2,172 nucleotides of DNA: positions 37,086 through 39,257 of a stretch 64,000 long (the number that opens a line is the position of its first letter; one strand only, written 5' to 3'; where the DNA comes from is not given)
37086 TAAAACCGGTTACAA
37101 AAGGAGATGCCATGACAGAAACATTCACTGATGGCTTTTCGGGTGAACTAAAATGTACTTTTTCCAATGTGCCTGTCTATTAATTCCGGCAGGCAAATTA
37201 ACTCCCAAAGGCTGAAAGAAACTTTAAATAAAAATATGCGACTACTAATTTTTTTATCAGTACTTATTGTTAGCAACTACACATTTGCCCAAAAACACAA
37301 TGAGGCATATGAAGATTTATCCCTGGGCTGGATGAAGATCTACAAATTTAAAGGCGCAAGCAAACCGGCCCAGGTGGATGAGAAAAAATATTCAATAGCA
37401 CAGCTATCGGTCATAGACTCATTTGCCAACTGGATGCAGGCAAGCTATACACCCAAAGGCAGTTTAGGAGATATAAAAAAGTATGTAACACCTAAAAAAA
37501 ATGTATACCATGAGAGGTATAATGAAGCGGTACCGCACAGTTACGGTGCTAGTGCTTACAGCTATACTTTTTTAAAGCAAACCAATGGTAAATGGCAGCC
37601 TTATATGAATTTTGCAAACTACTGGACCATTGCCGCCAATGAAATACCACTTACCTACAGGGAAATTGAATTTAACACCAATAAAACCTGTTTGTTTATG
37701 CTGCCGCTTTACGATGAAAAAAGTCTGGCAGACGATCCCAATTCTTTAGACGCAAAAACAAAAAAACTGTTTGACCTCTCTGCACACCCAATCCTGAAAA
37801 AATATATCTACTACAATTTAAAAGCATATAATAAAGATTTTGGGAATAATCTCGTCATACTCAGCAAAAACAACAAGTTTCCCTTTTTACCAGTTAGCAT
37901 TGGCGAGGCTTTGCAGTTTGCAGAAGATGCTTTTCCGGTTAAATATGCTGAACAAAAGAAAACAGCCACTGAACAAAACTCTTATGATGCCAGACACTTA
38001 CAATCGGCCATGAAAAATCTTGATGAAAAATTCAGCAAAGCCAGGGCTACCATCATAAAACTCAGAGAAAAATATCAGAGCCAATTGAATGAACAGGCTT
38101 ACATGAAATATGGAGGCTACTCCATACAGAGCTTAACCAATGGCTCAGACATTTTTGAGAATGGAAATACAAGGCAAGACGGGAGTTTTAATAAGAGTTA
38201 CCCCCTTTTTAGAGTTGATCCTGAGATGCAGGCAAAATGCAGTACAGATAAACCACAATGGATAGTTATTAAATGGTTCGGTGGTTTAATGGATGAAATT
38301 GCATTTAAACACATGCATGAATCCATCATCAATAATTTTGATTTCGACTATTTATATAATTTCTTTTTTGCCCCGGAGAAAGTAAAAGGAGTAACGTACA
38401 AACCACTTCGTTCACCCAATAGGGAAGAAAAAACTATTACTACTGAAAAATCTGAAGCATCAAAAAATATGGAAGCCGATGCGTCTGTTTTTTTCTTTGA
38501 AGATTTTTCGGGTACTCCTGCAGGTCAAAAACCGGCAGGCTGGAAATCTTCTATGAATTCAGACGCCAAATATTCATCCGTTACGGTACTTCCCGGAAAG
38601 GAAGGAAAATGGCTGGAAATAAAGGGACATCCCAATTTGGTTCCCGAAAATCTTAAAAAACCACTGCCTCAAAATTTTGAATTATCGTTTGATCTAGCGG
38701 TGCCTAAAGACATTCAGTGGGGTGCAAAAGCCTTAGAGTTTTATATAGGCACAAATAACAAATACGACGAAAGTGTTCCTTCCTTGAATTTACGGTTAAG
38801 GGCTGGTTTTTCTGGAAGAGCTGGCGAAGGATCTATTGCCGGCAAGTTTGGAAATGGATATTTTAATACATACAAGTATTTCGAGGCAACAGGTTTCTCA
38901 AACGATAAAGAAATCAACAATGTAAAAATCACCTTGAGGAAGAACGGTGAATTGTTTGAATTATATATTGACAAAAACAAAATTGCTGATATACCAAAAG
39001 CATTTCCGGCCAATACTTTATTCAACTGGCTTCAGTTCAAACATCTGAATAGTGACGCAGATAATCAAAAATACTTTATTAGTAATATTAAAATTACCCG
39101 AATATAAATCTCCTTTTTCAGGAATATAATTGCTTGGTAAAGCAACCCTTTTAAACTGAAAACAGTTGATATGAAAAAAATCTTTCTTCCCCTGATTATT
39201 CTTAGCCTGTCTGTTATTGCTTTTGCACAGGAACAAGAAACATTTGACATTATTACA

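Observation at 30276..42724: TPR-kinase/NarL regulator pair divergent from a six-gene operon of exported proteins with no recognisable families: candidate undescribed extracytoplasmic system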

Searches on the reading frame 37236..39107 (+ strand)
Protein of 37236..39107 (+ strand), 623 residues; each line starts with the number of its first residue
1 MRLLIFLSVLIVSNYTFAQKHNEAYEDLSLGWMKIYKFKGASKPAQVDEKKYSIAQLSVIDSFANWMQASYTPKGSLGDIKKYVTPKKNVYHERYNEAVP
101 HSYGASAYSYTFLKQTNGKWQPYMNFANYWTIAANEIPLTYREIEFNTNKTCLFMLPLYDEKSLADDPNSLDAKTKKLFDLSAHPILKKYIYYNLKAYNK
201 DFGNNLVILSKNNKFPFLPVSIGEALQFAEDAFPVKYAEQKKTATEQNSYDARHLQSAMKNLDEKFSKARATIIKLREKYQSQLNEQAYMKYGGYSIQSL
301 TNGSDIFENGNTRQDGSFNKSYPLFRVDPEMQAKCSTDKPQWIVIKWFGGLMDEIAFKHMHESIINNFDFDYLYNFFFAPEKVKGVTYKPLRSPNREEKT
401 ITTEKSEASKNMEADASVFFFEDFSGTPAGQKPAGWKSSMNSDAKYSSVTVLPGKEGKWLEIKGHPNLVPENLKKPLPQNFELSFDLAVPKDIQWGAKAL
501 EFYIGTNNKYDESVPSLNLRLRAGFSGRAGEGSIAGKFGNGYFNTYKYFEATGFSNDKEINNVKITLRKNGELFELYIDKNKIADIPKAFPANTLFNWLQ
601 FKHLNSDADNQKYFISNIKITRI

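Call 4: search_protein_families(library=pfam, proteins=[window:37236-39107:+], max_evalue=1)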
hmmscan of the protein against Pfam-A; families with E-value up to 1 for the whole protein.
window:37236-39107:+ (623 aa): 1 family
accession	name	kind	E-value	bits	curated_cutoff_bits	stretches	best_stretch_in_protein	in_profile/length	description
PF10102.14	DUF2341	-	0.034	15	23.4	0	401-437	48-82/84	Domain of unknown function (DUF2341)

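Call 5: search_protein_families(library=ncbifam, proteins=[window:37236-39107:+], max_evalue=1)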
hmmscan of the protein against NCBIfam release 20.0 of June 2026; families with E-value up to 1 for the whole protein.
window:37236-39107:+ (623 aa): 0 families

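Call 9: search_solved_structures(query=window:37236-39107:+, max_evalue=10)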
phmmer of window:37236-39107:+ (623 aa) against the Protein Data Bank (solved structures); distinct sequences matched with E-value up to 10: 1.
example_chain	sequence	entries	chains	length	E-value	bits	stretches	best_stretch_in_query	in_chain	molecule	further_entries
1tue_A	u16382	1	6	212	0.38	12.5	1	77-199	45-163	Replication protein E1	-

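Call 10: find_homologous_proteins(query=window:37236-39107:+)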
Query window:37236-39107:+ (623 aa): 693 proteins with E <= 0.001 among 8000 candidates; the best 120 are listed.
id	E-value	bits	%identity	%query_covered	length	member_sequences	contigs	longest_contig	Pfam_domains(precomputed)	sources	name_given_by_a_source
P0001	0.0e+0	1427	100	100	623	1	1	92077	-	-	-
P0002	0.0e+0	1011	70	100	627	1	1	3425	-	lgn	-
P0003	1.3e-293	993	70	98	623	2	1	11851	-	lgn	-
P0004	1.6e-293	993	70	100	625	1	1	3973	-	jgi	jgi:hypothetical protein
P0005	2.6e-292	989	69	100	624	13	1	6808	-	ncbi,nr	ncbi:MAG: hypothetical protein JNJ86_04030 [Chitinophagaceae bacterium]|nr:hypothetical protein [Chi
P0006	1.7e-287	973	68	100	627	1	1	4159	-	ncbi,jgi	jgi:hypothetical protein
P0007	1.0e-286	971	70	98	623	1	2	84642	-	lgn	-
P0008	2.2e-286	969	68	100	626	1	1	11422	-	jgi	jgi:hypothetical protein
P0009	6.7e-284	961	67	100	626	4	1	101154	-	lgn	-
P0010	2.4e-283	959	68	100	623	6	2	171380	-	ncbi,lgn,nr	ncbi:MAG: hypothetical protein J0L56_08090 [Chitinophagales bacterium]|nr:hypothetical protein [Chit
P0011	8.3e-283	958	66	99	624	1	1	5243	-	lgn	-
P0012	5.0e-277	939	67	100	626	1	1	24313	-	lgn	-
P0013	5.6e-275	932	67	100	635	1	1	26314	-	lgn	-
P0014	1.1e-268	911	64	100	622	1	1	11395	-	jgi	jgi:hypothetical protein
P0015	4.9e-268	909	64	100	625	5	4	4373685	-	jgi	jgi:hypothetical protein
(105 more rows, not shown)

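Call 12: find_related_loci(query=A1, collection=genome_contigs, flank=10000)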
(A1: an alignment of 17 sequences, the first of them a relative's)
Query A1 (623 aa) in genome_contigs; peptide patterns used: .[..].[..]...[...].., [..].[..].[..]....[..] (x = any residue, [..] = any of these).
201 stretches matched a pattern; 183 encode a relative of the query (tblastn E <= 1e-3); the best 80 are kept; 80 distinct loci.
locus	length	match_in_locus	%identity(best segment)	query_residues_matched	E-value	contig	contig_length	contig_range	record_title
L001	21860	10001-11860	81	4-623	0e+0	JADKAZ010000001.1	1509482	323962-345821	MAG: Chitinophagaceae bacterium isolate Mari_18-Q3-R65-66_MAXAC.024 tig00000253-10-15083070, whole genome shotgun sequen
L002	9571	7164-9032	70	1-622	0e+0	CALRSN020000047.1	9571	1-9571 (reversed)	MAG: Bordetella parapertussis isolate JJ-KL17-317-5-m1-bin277 genome assembly, contig: JJ-ST9C4-101-C928, whole genome s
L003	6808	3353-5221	69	1-622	0e+0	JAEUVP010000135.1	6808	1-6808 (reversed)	MAG: Chitinophagaceae bacterium isolate new MAG-384 k141_2619162, whole genome shotgun sequence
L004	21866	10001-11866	69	1-622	0e+0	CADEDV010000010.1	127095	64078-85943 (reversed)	MAG: uncultured Bacteroidetes bacterium isolate Bacteroidetes sp. RBC053 genome assembly, contig: MAG053_10, whole genom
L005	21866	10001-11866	68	1-622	0e+0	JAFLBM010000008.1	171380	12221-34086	MAG: Chitinophagales bacterium isolate UWPOB_CHIT5 gnl_X_OMANHLCP_8, whole genome shotgun sequence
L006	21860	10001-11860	56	2-622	0e+0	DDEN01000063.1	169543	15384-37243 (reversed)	MAG TPA_asm: Chitinophagaceae bacterium UBA1953 UBA1953_contig_1359, whole genome shotgun sequence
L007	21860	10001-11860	55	1-623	0e+0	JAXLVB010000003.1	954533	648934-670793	MAG: Spirosomataceae bacterium isolate STL-BAC45 C1.240.fa-3, whole genome shotgun sequence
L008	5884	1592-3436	55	2-622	0e+0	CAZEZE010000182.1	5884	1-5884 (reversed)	MAG TPA_asm: uncultured Chitinophaga sp. isolate SRP173033_co3_147 genome assembly, contig: NODE_20340_length_5884_cov_6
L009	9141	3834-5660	55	8-622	0e+0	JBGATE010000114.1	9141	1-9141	MAG: Chitinophagaceae bacterium isolate MAG_AAO_AS.61 AAOAS-61_NODE_114_length_9141_cov_3.621470, whole genome shotgun s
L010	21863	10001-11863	64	1-621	0e+0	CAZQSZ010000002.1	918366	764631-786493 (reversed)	MAG TPA_asm: uncultured Chitinophaga sp. isolate binchicken_co277_100 genome assembly, contig: NODE_5_length_918366_cov_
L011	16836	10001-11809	45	1-617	2e-162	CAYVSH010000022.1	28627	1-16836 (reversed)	MAG TPA_asm: uncultured Chitinophaga sp. isolate SRP287453_co1_330 genome assembly, contig: NODE_2761_length_28627_cov_4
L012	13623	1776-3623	44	1-622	2e-161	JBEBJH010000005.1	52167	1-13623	MAG: Cyclobacteriaceae bacterium isolate SF2_4 NODE_226_length_52167_cov_7.627430, whole genome shotgun sequence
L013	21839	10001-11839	45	1-622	2e-161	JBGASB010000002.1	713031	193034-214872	MAG: Cyclobacteriaceae bacterium isolate MAG_MBR_AS.84 MBRAS-84_NODE_2_length_713031_cov_13.759679, whole genome shotgun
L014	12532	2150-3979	43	6-622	2e-160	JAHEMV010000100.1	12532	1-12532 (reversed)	MAG: Cytophagales bacterium isolate Ww83 NODE_11009_length_12532_cov_5.098622, whole genome shotgun sequence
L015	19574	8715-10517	45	16-622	1e-160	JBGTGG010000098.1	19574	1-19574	MAG: Cyclobacteriaceae bacterium isolate JTS-RE21 k141_5281956, whole genome shotgun sequence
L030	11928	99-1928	41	3-622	5e-143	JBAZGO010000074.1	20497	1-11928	MAG: Prolixibacteraceae bacterium isolate SO_2017_LW3_48 NODE_6872_length_20497_cov_1.522730_LW162_2017, whole genome sh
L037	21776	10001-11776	42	19-621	2e-138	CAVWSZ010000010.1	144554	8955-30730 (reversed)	MAG: uncultured Bacteroidales bacterium isolate MFD01299.bin.2.84 genome assembly, contig: contig_51775, whole genome sh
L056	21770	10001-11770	42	23-622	3e-130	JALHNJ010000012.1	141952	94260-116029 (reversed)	MAG: Chitinophagaceae bacterium isolate Bin_56_5 c_000000000771, whole genome shotgun sequence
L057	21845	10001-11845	40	1-622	9e-130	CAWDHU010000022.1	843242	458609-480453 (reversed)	MAG: uncultured Bacteroidales bacterium isolate MFD04716.bin.1.37 genome assembly, contig: contig_7326, whole genome sho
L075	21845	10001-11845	36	1-622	2e-119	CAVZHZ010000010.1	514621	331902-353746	MAG: uncultured Chitinophagaceae bacterium isolate MFD04651.bin.1.127 genome assembly, contig: contig_27668, whole genom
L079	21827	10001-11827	37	2-621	2e-113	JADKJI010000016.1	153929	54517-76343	MAG: Chitinophagaceae bacterium isolate Vibo_18-Q3-R45-57_BAT3C.204_sub tig00007060-10-1537770, whole genome shotgun seq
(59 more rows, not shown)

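Call 28: predict_structure(alignment_id=A2)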
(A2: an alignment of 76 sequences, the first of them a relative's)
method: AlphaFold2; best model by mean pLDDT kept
length: 623 residues; sequences in the alignment: 76
mean_pLDDT: 91.2   pTM: 0.86
mean pLDDT of the five models: 91.2, 90.8, 90.2, 90.1, 89.8
residues with pLDDT >= 90: 470; 70-90: 132; 50-70: 16; < 50: 5
segments of 3 or more residues with pLDDT < 50: 16-20
pLDDT, mean of each block of 10 residues (from residue 1): 81 55 78 87 94 96 95 94 92 89 96 89 89 94 92 93 91 89 91 83 82 97 97 95 93 95 97 96 95 88 87 78 96 96 94 90 95 97 95 81 88 94 94 91 92 93 93 93 97 87 94 93 92 94 93 92 97 96 95 95 85 96 96
secondary structure, 60 per line:
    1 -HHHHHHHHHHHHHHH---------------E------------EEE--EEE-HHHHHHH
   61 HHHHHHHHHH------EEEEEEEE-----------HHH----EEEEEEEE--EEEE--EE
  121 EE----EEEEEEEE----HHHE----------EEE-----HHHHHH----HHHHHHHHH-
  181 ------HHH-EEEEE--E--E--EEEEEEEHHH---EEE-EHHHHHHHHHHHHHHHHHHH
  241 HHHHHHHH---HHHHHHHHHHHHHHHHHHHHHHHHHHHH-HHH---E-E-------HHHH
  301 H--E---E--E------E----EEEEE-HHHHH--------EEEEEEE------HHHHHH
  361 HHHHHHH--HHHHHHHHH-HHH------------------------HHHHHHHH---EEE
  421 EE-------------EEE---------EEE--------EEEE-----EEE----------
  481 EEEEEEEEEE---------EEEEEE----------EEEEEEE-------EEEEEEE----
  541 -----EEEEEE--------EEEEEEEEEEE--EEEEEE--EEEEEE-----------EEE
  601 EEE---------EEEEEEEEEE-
elements in order: H2-16 E45-47 E50-52 H54-70 E77-84 E103-110 E113-116 E119-122 E127-134 E153-155 H161-166 H171-179 E191-195 E204-210 E217-219 H222-248 H252-279 H297-301 E323-327 H329-333 E342-348 H355-367 H370-378 H407-414 E418-422 E436-438 E448-450 E459-462 E468-470 E481-490 E500-505 E516-522 E530-536 E546-551 E560-570 E573-578 E581-586 E598-603 E613-622

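Call 31: fold_search(model_id=the predicted structure, library=pdb)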
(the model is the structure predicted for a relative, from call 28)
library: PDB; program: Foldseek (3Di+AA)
matches with E <= 10: 1562; with E <= 0.001: 540
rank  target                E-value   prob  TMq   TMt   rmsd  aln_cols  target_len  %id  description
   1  5v38_B                7.7e-08  1.00  0.22  0.31   6.8       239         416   10  Crystal Structure of The Receptor-binding Domain of Botulinum Neurotoxin Type HA (released 2017-03-22)
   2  1s0f                  1.9e-07  1.00  0.21  0.12  28.8       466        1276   14  Crystal structure of botulinum neurotoxin type B at pH 7.0 (released 2004-03-16)
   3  5n0c_B                1.9e-07  1.00  0.17  0.09  28.9       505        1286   12  Crystal structure of the tetanus neurotoxin in complex with GM1a (released 2017-06-21)
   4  6g5f_B                2.8e-07  1.00  0.20  0.16  29.3       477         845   14  Crystal structure of an engineered Botulinum Neurotoxin type B mutant E1191M/S1199Y in complex with human synaptotagmi (released 2019-01-16)
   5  6ul4_A                4.1e-07  1.00  0.21  0.29   6.6       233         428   14  Crystal structure of BoNT/B receptor-binding domain in complex with VHH JLO-G11 (released 2020-03-04)
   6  1a8d                  4.3e-07  1.00  0.18  0.24  14.0       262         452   16  TETANUS TOXIN C FRAGMENT (released 1998-10-14)
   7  1s0g                  4.6e-07  1.00  0.19  0.10  28.9       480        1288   12  Crystal structure of botulinum neurotoxin type B apo form (released 2004-03-16)
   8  9f2b_B                5.1e-07  1.00  0.23  0.12  27.7       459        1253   12  Focused refinement of SV2B luminal domain and BoNT/A1 complex (released 2025-03-12)
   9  9qcm_A                5.1e-07  1.00  0.20  0.11  29.8       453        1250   12  Botulinum neurotoxin type B1, 14-subunit, Large Progenitor Toxin Complex (L-PTC) (released 2025-09-10)
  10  3bta                  5.1e-07  1.00  0.20  0.11  27.7       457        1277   12  CRYSTAL STRUCTURE OF BOTULINUM NEUROTOXIN SEROTYPE A (released 1999-10-01)
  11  1af9                  6.7e-07  1.00  0.18  0.25  12.6       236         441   17  TETANUS NEUROTOXIN C FRAGMENT (released 1998-04-29)
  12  5vid_B                6.7e-07  1.00  0.18  0.26   8.7       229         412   15  Receptor binding domain of BoNT/B in complex with mini-protein binder Bot.0671.2 (released 2017-09-20)
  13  8byp_X                7.5e-07  1.00  0.23  0.12  29.4       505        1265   14  Botulinum neurotoxin serotype X in complex with NTNH/X (released 2023-02-08)
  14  1f31_A                8.0e-07  1.00  0.21  0.11   6.6       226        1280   12  CRYSTAL STRUCTURE OF CLOSTRIDIUM BOTULINUM NEUROTOXIN B COMPLEXED WITH A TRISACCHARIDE (released 2000-11-01)
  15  5vid_C                8.0e-07  1.00  0.20  0.27   8.4       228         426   14  Receptor binding domain of BoNT/B in complex with mini-protein binder Bot.0671.2 (released 2017-09-20)
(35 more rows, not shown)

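Call 48: search_protein_families(library=pfam, proteins=[L057:157-702:+, L056:14002-15060:+, L079:5723-6976:+, L001:14801-15607:+], max_evalue=0.1)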
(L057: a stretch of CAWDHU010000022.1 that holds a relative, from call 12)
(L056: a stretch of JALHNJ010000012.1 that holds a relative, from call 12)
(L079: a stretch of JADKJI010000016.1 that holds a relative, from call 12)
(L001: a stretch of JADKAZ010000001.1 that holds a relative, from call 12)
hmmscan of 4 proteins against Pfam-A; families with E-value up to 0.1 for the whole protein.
L057:157-702:+ (181 aa): 2 families
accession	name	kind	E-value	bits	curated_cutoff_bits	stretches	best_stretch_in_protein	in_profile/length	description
PF07705.17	CARDB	-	1.5e-08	35.2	22.7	1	53-175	2-99/101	CARDB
PF12581.13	DUF3756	-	0.056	13.8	25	0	15-48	8-40/41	Protein of unknown function (DUF3756)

L056:14002-15060:+ (352 aa): 6 families
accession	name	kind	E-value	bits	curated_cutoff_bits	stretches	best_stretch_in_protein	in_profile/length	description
PF25021.1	TEN_NHL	-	2.6e-14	53.4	27.1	2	190-284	146-240/357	Teneurin NHL domain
PF06739.17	SBBP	-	6.8e-10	39.2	20.5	0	184-201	11-28/38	Beta-propeller repeat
PF01436.27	NHL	-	1.3e-05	25.4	20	0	319-338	8-27/28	NHL repeat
PF22701.2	Mala_s_1-like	-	4e-05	23.9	27.5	0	28-91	88-145/195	Mal s 1 allergenic protein-like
PF08450.18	SGL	-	4.8e-05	23.5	26.3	0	46-164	20-122/246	SMP-30/Gluconolactonase/LRE-like region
PF08503.15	DapH_N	-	0.0053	17.4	27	0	233-277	21-68/86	Tetrahydrodipicolinate succinyltransferase N-terminal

L079:5723-6976:+ (417 aa): 2 families
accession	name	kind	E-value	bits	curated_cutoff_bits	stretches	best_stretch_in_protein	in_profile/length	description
PF13884.11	Peptidase_S74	-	1.3e-14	54.6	22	1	348-404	1-57/58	Chaperone of endosialidase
PF05658.19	YadA_head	-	1.2e-11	45.1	25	3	51-73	5-27/27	YadA head domain repeat (2 copies)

L001:14801-15607:+ (268 aa): 3 families
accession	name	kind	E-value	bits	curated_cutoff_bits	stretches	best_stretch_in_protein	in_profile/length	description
PF01435.24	Peptidase_M48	-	2e-36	126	20.3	1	71-257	5-185/186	Peptidase family M48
PF07082.17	DUF1350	-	0.016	15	27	0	166-230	77-140/250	Protein of unknown function (DUF1350)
PF21719.3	MIOS_a-sol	-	0.076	13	27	0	166-231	120-185/230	MIOS, alpha-solenoid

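Call 49: search_protein_families(library=pfam, proteins=[L075:4821-5318:+, L037:8921-9910:+, L010:5633-6286:+, L004:8930-9958:+, L012:3665-4180:+, L030:6092-7711:+, L079:17609-18103:+, L002:2905-3390:+, L004:589-1836:+], max_evalue=0.1)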
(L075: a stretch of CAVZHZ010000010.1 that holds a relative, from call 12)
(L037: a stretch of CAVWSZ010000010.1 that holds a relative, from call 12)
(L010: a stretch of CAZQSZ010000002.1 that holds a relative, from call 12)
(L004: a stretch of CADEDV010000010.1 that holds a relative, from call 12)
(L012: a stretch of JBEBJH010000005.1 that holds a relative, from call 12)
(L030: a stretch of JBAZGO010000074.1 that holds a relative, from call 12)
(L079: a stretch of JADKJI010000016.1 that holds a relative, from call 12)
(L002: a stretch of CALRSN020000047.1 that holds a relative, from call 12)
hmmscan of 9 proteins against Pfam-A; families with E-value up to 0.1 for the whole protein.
L075:4821-5318:+ (165 aa): 0 families

L037:8921-9910:+ (329 aa): 0 families

L010:5633-6286:+ (217 aa): 0 families

L004:8930-9958:+ (342 aa): 0 families

L012:3665-4180:+ (171 aa): 3 families
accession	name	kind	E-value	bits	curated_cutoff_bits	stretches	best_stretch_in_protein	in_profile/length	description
PF05638.18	T6SS_HCP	-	2.5e-10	41.2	23.5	1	23-143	1-129/129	Type VI secretion system effector, Hcp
PF01635.23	CoV_M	-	0.014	15.2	27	1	63-152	116-194/208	Coronavirus M matrix/glycoprotein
PF19476.4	DUF6013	-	0.028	14.6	32.6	0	108-163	10-60/184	Family of unknown function (DUF6013)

L030:6092-7711:+ (539 aa): 2 families
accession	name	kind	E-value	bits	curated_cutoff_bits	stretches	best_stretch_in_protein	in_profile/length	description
PF07676.18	PD40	-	5.6e-09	36.2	20.9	0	199-230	7-31/38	WD40-like Beta Propeller Repeat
PF16529.11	Ge1_WD40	-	0.085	12.3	29.5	0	317-360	188-225/329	WD40 region of Ge1, enhancer of mRNA-decapping protein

L079:17609-18103:+ (164 aa): 1 family
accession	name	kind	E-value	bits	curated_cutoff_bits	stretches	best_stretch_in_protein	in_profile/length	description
PF16475.10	DUF5052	-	0.016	15.3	29.4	1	2-118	1-108/199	Domain of unknown function (DUF5052)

L002:2905-3390:+ (161 aa): 2 families
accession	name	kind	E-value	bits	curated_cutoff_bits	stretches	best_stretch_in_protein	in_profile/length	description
PF13648.12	Lipocalin_4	-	0.012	16.9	22.4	1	51-107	1-66/89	Lipocalin-like domain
PF16369.11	GH43_C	-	0.032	15.2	23.4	1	49-139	15-93/100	C-terminal lipocalin-like domain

L004:589-1836:+ (415 aa): 0 families

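Call 69: search_protein_families(library=padloc, proteins=[window:37236-39107:+], max_evalue=0.01)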
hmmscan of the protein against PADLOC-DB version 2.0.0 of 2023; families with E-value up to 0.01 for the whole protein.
window:37236-39107:+ (623 aa): 0 families

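Call 70: search_protein_families(library=phrogs, proteins=[window:37236-39107:+], max_evalue=0.01)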
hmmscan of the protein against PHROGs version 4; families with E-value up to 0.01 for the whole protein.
window:37236-39107:+ (623 aa): 0 families

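Call 71: search_solved_structures(query=A2, max_evalue=1)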
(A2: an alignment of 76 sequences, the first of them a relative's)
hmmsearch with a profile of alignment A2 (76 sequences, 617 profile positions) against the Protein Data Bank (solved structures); distinct sequences matched with E-value up to 1: 0.

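Call 74: fold_search(model_id=the predicted structure, library=viral)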
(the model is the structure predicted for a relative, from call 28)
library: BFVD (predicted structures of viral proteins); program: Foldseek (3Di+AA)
matches with E <= 10: 1456; with E <= 0.001: 239
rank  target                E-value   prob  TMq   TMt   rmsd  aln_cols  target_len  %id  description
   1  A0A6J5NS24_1          8.4e-08  1.00  0.24  0.19  26.5       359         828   14  Concanavalin A-like lectin/glucanases superfamily (Fragment) [uncultured Caudovirales phage]
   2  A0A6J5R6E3            9.4e-08  1.00  0.25  0.18  26.3       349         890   11  LamG domain containing protein (Fragment) [uncultured Caudovirales phage]
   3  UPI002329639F         1.9e-07  1.00  0.25  0.65   9.5       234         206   13  (no name look-up for this kind of identifier)
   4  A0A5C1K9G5            1.0e-06  1.00  0.24  0.28   9.6       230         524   17  Uncharacterized protein [Pseudomonas phage vB_PaeM_PS119XW]
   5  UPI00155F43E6         1.9e-06  1.00  0.21  0.14  20.3       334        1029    9  (no name look-up for this kind of identifier)
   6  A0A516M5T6            2.4e-06  1.00  0.23  0.11  22.6       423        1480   11  (no name in the UniProt tables at hand)
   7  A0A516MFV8            3.1e-06  1.00  0.24  0.48   6.4       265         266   12  (no name in the UniProt tables at hand)
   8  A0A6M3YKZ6            3.3e-06  1.00  0.15  0.11  12.9       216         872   13  (no name in the UniProt tables at hand)
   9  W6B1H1                3.9e-06  1.00  0.23  0.52   6.0       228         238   13  LamG domain-containing protein [Erwinia phage Ea35-70]
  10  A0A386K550            4.6e-06  1.00  0.21  0.24  10.0       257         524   12  Uncharacterized protein [Dickeya phage vB_DsoM_JA11]
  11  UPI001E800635         4.6e-06  1.00  0.18  0.26  11.9       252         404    8  (no name look-up for this kind of identifier)
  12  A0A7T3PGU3            5.2e-06  1.00  0.19  0.32  10.7       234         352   12  Virion structural protein [Achromobacter phage vB_AchrS_AchV4]
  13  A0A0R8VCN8            5.5e-06  1.00  0.22  0.21  16.0       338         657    9  (no name in the UniProt tables at hand)
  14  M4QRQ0                5.5e-06  1.00  0.23  0.16  15.6       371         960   12  LamG-like jellyroll fold domain-containing protein [Synechococcus phage S-SKS1]
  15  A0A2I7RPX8            5.8e-06  1.00  0.24  0.18  11.9       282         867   15  (no name in the UniProt tables at hand)
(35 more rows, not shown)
